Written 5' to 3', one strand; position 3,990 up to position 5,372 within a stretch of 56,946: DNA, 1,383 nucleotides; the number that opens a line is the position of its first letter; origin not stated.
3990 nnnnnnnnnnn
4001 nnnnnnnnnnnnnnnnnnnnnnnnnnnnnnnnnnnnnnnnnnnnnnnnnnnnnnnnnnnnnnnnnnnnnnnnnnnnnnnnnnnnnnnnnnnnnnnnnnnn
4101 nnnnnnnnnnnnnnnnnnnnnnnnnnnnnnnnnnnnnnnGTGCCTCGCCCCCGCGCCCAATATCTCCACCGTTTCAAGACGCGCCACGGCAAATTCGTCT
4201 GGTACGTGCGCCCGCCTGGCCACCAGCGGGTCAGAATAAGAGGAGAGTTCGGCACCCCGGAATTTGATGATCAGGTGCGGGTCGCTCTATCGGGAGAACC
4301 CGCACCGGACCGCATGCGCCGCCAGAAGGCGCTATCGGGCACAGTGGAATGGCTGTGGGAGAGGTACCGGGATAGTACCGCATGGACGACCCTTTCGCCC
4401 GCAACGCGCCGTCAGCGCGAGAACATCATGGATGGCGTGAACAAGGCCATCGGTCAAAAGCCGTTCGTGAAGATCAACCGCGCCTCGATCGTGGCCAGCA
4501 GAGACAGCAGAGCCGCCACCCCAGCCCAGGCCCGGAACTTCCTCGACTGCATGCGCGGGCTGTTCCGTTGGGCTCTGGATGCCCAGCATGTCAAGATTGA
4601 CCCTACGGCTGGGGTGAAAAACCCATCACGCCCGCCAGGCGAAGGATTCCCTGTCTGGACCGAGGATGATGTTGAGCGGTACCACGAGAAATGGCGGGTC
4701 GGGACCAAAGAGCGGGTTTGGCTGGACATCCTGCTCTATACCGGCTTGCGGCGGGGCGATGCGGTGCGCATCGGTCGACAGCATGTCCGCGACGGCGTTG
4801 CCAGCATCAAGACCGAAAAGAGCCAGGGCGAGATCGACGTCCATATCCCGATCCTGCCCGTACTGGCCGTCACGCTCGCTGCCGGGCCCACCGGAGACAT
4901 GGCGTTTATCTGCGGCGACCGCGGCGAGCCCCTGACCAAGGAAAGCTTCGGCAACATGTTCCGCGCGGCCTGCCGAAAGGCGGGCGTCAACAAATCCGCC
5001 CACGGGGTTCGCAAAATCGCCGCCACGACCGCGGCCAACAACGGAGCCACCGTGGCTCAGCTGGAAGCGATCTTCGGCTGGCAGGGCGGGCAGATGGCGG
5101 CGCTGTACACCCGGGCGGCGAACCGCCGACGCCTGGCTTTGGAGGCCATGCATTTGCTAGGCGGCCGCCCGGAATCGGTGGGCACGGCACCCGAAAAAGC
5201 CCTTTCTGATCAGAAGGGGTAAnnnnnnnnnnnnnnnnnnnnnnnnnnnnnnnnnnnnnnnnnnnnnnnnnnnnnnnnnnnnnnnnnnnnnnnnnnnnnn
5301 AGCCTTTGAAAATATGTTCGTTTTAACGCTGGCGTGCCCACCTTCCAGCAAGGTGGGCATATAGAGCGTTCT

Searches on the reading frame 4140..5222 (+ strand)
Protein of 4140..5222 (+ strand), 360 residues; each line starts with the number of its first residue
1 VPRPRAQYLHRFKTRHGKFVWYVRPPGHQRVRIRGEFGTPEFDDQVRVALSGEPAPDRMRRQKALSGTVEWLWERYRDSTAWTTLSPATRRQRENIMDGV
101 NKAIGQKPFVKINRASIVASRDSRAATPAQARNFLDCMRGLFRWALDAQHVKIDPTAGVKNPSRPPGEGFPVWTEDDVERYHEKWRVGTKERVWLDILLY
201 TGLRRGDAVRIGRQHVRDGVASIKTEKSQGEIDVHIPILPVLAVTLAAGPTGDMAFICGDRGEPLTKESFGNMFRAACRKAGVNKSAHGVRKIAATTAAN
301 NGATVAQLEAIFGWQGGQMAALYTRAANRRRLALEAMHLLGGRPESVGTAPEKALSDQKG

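Call 28: search_protein_families(library=phrogs, proteins=[window:4140-5222:+], max_evalue=0.00001)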
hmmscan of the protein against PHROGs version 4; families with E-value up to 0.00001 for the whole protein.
window:4140-5222:+ (360 aa): 3 families
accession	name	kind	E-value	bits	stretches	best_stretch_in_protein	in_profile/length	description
phrog_1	-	integration and excision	1.5e-33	118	1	12-338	115-448/611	integrase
phrog_216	-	integration and excision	5.7e-17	62.8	1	132-329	16-228/301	integrase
phrog_7244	-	integration and excision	6.8e-06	26.5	0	60-229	68-236/263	integrase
